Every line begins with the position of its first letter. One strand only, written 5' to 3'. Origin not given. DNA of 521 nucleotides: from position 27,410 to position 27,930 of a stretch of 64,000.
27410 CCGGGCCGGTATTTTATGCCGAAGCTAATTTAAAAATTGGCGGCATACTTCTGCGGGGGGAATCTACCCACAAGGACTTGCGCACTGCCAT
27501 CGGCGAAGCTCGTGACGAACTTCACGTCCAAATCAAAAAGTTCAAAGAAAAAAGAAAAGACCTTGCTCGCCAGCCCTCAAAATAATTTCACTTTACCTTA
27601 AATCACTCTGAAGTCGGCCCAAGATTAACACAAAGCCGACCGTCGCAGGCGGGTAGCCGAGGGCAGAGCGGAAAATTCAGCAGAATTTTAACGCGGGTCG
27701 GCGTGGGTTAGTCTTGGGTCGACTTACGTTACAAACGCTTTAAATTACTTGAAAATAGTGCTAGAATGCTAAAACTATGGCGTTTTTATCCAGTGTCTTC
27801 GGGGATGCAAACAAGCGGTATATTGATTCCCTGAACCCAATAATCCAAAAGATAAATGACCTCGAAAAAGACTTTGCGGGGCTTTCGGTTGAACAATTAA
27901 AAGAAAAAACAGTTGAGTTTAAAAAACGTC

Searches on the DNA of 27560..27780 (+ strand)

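Call 27: search_rna_families(source=window, start=27560, end=27780, threshold=evalue, max_evalue=10, show_alignments=2)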
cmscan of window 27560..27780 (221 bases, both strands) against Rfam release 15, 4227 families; matches with E-value up to 10: 4.
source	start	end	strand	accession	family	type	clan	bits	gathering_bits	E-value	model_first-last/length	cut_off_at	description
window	27613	27723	+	RF04002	MIR6143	Gene; miRNA;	-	21.2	75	0.07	1-89/89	no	MIR6143 microRNA precursor family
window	27613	27723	-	RF04002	MIR6143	Gene; miRNA;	-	16.3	75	1.4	1-89/89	no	MIR6143 microRNA precursor family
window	27660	27730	+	RF01682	P8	Gene; sRNA;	-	16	60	1.4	1-78/78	no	Pseudomonas sRNA P8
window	27635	27702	-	RF04247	bZIP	Gene; sRNA;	-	16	41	2.1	1-72/72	no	bZIP non canonical Hac1/Xbp1 intron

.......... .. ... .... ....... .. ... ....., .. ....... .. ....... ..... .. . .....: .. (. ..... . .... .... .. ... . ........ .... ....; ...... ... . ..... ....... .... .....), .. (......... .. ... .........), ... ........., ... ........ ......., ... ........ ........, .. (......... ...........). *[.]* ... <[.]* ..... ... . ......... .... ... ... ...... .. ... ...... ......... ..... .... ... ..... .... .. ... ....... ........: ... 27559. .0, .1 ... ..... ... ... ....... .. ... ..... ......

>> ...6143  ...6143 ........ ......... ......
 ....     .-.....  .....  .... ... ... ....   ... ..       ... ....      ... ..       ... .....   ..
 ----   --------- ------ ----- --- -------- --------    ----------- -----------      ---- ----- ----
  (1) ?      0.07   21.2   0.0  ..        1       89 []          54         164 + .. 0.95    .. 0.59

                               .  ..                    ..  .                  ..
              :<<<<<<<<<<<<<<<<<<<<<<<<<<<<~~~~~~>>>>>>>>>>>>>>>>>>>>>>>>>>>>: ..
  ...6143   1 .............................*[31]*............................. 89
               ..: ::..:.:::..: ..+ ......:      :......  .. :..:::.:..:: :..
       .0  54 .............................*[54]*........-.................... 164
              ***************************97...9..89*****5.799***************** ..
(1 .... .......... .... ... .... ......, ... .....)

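Call 32: build_rna_model(alignment_id=A2)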
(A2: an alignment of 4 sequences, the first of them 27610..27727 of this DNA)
Model R1 built from alignment A2 (4 sequences, 124 columns); structure: RNAalifold consensus.
model positions 116; base pairs 34; branch points 1; effective number of sequences 1.5; information 0.59 bits per position. Calibrated on 0.2 Mb of random sequence (short: E-values are rough).
structure used (alignment columns):
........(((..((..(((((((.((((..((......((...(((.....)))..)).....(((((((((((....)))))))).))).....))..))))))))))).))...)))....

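Call 33: search_with_rna_model(model_id=R1, sources=[window, L003, L004, L005, L006, L007, L008, L009, L010, L011, L012, L013, L014, L015, L016, L017, L018, L019, L020, L021, L022, L023, L024, L025, L026, L027, L028, L029, L030, L031, L032, L033, L034, L035, L036, L037, L038, L039, L040, L041, L042, L043, L044, L045, L046, L047, L048, L049, L050, L051, L052, L053, L054, L055, L056, L057, L058, L059, L060, L061, L062, L063, L064, L065, L066, L067, L068, L069, L070, L071, L072, L073, L074, L075, L076, L077, L078, L079, L080, L081, L082], max_evalue=1, show_alignments=8)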
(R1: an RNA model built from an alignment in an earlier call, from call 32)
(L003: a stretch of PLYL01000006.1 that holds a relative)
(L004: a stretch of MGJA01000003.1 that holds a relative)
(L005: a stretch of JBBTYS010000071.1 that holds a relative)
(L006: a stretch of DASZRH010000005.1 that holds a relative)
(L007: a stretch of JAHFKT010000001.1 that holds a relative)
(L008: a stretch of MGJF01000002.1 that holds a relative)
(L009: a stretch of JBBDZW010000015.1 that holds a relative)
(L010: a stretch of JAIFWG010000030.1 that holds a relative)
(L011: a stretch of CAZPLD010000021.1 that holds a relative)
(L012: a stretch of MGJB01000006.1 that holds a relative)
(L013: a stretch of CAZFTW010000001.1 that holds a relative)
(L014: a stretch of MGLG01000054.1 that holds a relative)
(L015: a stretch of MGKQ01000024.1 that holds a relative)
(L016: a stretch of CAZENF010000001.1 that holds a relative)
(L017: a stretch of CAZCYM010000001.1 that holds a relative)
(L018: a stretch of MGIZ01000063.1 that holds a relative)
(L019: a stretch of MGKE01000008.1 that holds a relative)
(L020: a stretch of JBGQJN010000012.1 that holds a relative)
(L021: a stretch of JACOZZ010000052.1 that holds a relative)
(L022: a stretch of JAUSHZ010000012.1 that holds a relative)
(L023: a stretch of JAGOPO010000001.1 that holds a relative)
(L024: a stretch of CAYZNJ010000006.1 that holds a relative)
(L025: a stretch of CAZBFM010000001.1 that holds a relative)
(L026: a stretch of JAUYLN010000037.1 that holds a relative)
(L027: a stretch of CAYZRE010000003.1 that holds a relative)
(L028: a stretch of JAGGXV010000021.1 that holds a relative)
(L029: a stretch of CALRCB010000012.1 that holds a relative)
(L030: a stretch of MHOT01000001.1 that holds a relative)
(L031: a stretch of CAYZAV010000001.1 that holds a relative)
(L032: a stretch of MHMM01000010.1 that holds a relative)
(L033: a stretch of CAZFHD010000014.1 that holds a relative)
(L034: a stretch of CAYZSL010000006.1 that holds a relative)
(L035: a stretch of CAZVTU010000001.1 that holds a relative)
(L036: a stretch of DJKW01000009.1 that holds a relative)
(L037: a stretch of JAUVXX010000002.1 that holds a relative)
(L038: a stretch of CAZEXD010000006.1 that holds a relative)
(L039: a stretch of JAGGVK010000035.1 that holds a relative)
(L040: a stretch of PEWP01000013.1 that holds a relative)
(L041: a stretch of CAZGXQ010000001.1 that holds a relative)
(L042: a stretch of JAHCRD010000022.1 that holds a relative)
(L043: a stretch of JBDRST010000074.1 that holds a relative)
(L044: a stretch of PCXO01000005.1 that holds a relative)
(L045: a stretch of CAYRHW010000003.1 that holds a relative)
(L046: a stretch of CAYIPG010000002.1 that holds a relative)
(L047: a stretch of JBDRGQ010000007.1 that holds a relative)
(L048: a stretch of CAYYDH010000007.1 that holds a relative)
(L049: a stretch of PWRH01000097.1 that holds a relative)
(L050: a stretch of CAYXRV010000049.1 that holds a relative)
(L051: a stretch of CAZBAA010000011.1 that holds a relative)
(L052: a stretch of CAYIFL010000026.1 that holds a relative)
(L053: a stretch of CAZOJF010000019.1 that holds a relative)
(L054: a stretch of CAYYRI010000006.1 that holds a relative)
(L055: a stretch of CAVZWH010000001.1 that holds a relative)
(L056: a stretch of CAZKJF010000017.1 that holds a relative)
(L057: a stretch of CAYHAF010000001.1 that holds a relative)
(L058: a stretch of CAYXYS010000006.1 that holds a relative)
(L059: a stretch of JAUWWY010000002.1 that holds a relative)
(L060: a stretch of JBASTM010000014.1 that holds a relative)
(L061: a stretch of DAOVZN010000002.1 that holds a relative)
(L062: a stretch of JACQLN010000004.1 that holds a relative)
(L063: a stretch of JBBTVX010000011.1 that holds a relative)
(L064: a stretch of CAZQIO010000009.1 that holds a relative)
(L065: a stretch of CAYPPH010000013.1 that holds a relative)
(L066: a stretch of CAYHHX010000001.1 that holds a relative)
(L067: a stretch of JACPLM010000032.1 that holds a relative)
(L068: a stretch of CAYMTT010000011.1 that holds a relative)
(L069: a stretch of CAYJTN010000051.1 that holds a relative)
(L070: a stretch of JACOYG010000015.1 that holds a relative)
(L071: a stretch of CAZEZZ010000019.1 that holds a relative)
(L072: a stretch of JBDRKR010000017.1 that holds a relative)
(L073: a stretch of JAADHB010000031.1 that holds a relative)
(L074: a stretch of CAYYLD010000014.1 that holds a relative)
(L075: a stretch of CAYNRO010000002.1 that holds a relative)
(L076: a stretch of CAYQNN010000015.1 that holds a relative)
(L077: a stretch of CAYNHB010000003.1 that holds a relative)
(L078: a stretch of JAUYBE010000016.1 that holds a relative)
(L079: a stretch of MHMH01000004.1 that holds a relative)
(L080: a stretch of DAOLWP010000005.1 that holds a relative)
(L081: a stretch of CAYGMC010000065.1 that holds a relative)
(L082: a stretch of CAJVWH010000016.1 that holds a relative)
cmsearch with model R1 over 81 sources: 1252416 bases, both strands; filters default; matches with E-value up to 1: 6.
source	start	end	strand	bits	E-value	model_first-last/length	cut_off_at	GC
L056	9551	9666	-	118.8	8.6e-33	1-116/116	no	0.49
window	27607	27723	+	109.8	5e-30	1-116/116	no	0.57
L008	11728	11841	-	108.8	1e-29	1-116/116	no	0.57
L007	3518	3634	+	108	1.8e-29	1-116/116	no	0.55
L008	11877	12016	+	37.3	1.2e-07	1-116/116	no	0.49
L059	11691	11830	+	29.5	2.9e-05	1-116/116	no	0.66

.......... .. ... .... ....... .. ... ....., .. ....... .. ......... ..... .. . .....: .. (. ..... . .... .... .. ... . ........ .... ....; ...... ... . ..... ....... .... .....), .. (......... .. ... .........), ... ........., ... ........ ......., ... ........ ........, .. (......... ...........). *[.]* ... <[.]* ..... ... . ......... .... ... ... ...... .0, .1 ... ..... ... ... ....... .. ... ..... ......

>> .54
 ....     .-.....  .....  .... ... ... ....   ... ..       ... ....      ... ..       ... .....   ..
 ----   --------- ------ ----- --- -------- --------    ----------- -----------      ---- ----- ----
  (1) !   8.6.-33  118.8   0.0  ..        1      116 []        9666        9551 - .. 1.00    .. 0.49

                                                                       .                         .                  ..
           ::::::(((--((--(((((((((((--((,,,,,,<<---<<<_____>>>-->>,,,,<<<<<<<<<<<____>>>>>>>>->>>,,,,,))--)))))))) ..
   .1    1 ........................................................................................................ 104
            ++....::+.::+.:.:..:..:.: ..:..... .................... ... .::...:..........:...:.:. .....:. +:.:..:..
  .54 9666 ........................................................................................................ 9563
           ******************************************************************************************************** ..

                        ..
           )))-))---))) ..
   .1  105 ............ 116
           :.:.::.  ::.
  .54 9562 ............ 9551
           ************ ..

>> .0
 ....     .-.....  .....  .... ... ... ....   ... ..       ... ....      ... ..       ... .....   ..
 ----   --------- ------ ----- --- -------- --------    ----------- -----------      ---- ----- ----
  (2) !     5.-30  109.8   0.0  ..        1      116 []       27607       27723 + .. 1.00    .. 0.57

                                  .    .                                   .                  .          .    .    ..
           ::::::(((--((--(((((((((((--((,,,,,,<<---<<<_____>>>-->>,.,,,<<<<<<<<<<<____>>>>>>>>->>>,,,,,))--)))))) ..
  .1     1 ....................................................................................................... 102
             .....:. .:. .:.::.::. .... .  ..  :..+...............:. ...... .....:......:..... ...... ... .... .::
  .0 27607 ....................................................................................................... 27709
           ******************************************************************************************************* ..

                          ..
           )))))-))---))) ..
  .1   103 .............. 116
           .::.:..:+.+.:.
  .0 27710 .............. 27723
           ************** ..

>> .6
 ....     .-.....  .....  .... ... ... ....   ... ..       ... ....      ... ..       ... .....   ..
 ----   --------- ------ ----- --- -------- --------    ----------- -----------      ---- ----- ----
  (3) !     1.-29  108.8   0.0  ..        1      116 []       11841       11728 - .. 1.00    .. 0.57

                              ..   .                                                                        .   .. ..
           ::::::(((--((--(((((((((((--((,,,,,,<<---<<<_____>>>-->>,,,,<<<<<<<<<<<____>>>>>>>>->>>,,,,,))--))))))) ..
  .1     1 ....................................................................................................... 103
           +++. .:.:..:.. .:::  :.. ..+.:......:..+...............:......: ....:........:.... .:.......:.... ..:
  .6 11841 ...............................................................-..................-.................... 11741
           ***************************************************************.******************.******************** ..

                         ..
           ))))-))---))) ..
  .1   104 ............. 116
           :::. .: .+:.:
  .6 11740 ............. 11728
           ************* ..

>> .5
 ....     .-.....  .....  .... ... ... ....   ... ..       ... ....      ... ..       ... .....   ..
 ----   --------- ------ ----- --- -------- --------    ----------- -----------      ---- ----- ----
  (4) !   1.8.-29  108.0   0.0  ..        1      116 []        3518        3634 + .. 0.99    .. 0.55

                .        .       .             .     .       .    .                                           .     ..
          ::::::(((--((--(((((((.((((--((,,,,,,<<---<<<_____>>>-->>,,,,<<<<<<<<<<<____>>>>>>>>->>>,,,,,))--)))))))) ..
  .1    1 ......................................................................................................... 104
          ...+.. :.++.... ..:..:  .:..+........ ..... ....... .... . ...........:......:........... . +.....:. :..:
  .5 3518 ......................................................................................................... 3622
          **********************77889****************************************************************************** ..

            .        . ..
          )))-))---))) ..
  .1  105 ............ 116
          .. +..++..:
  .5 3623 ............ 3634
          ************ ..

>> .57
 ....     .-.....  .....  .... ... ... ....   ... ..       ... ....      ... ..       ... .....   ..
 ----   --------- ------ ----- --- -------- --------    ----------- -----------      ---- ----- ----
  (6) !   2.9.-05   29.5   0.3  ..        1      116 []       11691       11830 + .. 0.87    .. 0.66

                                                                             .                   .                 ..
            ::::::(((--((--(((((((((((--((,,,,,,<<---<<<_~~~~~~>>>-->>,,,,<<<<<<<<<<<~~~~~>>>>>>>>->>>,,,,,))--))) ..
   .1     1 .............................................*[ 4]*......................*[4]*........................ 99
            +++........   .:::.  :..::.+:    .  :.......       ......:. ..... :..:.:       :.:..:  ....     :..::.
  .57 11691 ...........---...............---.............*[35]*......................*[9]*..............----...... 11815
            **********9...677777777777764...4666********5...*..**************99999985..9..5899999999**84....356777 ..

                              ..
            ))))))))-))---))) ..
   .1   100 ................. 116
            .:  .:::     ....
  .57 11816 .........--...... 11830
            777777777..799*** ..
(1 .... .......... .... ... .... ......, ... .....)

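Call 37: search_with_rna_model(model_id=R1, sources=[L083, L084, L085, L086, L087, L088, L089, L090, L091, L092, L093, L094, L095, L096, L097, L098, L099, L100, L101, L102, L103, L104, L105, L106, L107, L108, L109, L110, L111, L112, L113, L114, L115, L116, L117, L118, L119, L120, L121, L122, L123, L124, L125], max_evalue=1)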
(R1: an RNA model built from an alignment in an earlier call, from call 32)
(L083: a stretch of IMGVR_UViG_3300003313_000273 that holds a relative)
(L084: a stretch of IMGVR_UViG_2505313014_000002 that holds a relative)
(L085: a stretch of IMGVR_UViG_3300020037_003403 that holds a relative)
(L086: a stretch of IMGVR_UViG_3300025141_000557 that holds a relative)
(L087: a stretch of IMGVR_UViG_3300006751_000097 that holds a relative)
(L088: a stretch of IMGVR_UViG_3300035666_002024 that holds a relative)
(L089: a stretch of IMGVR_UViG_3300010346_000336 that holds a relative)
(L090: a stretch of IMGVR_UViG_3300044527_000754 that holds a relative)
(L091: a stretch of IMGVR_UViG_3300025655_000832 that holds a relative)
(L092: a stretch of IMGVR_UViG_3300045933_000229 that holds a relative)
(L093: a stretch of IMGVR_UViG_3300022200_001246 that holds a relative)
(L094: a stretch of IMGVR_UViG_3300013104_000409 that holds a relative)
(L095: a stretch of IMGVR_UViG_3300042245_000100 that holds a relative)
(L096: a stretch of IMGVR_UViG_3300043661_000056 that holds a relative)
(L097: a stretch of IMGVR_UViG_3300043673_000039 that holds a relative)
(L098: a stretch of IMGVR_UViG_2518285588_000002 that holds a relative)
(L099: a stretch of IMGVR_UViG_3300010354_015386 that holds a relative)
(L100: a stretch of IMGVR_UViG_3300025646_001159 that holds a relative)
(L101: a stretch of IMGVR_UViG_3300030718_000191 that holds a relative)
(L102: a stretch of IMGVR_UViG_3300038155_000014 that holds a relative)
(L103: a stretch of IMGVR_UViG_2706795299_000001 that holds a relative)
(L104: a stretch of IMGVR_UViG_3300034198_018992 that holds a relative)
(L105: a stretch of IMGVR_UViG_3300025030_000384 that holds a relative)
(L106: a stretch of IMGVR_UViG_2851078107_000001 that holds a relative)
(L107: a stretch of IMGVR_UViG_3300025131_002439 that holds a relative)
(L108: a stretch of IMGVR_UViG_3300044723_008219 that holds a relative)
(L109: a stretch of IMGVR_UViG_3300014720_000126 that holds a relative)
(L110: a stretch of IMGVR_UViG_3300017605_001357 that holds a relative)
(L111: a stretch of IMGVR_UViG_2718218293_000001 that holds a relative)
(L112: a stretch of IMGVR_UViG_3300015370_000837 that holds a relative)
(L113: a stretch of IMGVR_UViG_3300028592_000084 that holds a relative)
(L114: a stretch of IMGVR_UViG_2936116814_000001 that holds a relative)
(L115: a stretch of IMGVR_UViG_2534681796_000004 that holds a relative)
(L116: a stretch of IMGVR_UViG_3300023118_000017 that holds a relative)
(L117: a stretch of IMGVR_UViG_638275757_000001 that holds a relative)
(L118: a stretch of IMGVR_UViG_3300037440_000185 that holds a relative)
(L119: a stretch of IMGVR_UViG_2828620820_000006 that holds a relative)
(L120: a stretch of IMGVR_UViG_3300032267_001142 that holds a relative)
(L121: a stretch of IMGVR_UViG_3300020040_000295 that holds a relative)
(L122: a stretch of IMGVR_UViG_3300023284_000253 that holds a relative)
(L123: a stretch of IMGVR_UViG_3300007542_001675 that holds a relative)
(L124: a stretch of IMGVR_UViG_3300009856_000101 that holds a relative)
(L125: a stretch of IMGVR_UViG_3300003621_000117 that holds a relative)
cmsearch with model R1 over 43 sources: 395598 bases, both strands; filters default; matches with E-value up to 1: 18.
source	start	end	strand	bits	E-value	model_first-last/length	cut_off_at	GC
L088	2563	2657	-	26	0.00012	1-116/116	no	0.6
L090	2579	2673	-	26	0.00012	1-116/116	no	0.6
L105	4262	4332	+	18.5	0.023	20-103/116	no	0.54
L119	8901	8920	-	18.4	0.025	37-56/116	no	0.8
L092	8842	8922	-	17.3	0.054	1-116/116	no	0.72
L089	1046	1063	+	17.3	0.054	38-55/116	no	0.78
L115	4723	4740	+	16.8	0.079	38-55/116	no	0.72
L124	1709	1763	+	16.6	0.091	36-92/116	no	0.45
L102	1583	1689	-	15.6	0.18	1-116/116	no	0.42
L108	2192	2211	+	15.6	0.19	37-56/116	no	0.65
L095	4232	4251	+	15.1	0.27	37-56/116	no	0.75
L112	1177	1196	+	15.1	0.27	37-56/116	no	0.75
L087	12237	12335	+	14.6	0.38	1-116/116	no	0.53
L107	2162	2260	-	14.6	0.38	1-116/116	no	0.53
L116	3708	3833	-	14.3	0.48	1-116/116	no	0.6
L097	1038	1053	+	13.4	0.86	39-54/116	no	0.69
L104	5927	5942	-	13.4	0.86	39-54/116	no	0.69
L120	384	399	+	13.4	0.86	39-54/116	no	0.69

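Call 43: search_with_rna_model(model_id=R1, sources=[L126, L127, L128, L129, L130, L131, L132, L133, L134, L135, L136, L137, L138, L139, L140, L141, L142, L143, L144, L145, L146, L147, L148, L149, L150, L151, L152, L153, L154, L155, L156, L157, L158, L159, L160, L161], max_evalue=0.1, make_alignment=true)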
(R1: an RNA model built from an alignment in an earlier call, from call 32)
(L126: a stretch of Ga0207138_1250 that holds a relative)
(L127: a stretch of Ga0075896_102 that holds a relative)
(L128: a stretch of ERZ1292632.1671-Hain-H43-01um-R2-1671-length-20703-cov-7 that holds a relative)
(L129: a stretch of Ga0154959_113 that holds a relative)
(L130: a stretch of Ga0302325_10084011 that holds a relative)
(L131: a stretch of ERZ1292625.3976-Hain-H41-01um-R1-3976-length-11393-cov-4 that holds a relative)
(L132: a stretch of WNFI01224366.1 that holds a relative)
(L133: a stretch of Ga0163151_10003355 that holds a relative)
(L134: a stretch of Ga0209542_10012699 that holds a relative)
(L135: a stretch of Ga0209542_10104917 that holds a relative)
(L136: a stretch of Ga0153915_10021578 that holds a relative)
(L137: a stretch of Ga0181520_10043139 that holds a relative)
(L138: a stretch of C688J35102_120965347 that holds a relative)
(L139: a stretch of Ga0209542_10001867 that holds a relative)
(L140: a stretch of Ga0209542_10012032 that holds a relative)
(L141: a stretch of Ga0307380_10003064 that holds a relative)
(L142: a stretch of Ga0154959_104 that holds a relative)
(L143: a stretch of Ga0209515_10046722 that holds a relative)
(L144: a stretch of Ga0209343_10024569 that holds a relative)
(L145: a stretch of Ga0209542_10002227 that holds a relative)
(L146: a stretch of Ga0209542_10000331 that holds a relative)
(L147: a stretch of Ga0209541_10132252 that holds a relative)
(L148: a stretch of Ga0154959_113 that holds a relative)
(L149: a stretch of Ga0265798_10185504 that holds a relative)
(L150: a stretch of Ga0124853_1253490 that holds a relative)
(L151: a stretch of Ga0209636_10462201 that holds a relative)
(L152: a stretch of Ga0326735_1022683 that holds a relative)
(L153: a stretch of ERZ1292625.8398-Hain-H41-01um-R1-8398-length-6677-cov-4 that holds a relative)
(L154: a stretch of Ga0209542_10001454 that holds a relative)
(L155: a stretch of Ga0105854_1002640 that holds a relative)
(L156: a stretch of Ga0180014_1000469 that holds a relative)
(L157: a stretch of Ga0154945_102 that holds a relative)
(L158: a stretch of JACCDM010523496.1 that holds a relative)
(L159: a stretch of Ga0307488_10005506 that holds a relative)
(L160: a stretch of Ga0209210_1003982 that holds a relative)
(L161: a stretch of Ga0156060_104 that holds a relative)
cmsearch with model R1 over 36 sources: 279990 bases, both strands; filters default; matches with E-value up to 0.1: 27.
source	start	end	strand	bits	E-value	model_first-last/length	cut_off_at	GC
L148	4449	4564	-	102.3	2.3e-28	1-116/116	no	0.52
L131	5476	5590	-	101.7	3.7e-28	1-116/116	no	0.43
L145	5724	5840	-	100.9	6.3e-28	1-116/116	no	0.47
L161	2780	2896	-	100.9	6.3e-28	1-116/116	no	0.47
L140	3215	3325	-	100.6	7.9e-28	1-116/116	no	0.5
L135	680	791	-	98.6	3.1e-27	1-116/116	no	0.49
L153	1197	1310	+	96.2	1.8e-26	1-116/116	no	0.5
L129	4136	4253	-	92.5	2.5e-25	1-116/116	no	0.52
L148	288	401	-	90.2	1.3e-24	1-116/116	no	0.52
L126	6012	6124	+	87.6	7.7e-24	1-116/116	no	0.58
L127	949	1044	+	86.9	1.3e-23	13-109/116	no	0.55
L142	36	131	-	86.9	1.3e-23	13-109/116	no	0.55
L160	1032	1127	+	86.9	1.3e-23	13-109/116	no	0.55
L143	1541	1656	-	85.5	3.5e-23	1-116/116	no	0.47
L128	238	343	+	83.3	1.7e-22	1-116/116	no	0.52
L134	11233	11351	+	81.6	5.4e-22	1-116/116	no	0.43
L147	1761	1879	+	81.6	5.4e-22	1-116/116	no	0.43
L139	797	912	-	79.8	2e-21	1-116/116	no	0.5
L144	5949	6064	+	79.8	2e-21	1-116/116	no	0.5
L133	5693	5798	-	76.5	2e-20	1-116/116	no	0.46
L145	5842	5961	+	71.3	8.3e-19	1-116/116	no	0.49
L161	2898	3017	+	71.3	8.3e-19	1-116/116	no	0.49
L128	5885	5992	+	69.8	2.4e-18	1-116/116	no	0.49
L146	5375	5509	+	62.1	5.8e-16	1-116/116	no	0.51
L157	1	129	+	53.6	2.5e-13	12-116/116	5'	0.53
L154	3810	3867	-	50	3.2e-12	35-92/116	no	0.45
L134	1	112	+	39.3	6.4e-09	1-116/116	no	0.52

Alignment A3: 27 matches aligned to the model, 154 columns, each read 5' to 3' on its own strand. Consensus structure (alignment columns), stored with it:
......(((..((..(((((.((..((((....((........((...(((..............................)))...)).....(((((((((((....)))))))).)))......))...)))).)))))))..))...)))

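Call 52: build_rna_model(alignment_id=A3)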
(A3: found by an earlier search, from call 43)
Model R2 built from alignment A3 (27 sequences, 154 columns); structure: stored with the alignment.
model positions 116; base pairs 34; branch points 1; effective number of sequences 2.19; information 0.59 bits per position. Calibrated on 0.2 Mb of random sequence (short: E-values are rough).
structure used (alignment columns):
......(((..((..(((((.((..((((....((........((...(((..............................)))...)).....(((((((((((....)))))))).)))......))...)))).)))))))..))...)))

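Call 53: search_with_rna_model(model_id=R2, source=window, filters=off, max_evalue=5, show_alignments=4)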
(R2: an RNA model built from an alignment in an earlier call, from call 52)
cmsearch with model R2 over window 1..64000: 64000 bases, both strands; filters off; matches with E-value up to 5: 23.
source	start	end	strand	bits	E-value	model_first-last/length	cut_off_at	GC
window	27607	27723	+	85.8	8.1e-23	1-116/116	no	0.57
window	49737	49802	-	19.9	0.0037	1-116/116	no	0.23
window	23739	23782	-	19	0.0073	1-116/116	no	0.55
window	49731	49796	+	18.8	0.0082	1-116/116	no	0.26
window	34703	34755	-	17.9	0.015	1-116/116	no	0.4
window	23733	23776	+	17.2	0.024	1-116/116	no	0.57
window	34697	34749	+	16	0.054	1-116/116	no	0.43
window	26999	27078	+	13.2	0.38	1-116/116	no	0.25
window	22897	23045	+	12.6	0.59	1-116/116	no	0.52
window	5863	5919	-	11.6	1.1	1-116/116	no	0.49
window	56323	56462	+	11.5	1.2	1-116/116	no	0.44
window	38273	38362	-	11.3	1.4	1-116/116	no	0.47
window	44038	44092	-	11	1.8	1-116/116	no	0.24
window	38266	38357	+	10.9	1.9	1-116/116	no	0.47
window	41283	41446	-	10.7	2.2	1-116/116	no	0.57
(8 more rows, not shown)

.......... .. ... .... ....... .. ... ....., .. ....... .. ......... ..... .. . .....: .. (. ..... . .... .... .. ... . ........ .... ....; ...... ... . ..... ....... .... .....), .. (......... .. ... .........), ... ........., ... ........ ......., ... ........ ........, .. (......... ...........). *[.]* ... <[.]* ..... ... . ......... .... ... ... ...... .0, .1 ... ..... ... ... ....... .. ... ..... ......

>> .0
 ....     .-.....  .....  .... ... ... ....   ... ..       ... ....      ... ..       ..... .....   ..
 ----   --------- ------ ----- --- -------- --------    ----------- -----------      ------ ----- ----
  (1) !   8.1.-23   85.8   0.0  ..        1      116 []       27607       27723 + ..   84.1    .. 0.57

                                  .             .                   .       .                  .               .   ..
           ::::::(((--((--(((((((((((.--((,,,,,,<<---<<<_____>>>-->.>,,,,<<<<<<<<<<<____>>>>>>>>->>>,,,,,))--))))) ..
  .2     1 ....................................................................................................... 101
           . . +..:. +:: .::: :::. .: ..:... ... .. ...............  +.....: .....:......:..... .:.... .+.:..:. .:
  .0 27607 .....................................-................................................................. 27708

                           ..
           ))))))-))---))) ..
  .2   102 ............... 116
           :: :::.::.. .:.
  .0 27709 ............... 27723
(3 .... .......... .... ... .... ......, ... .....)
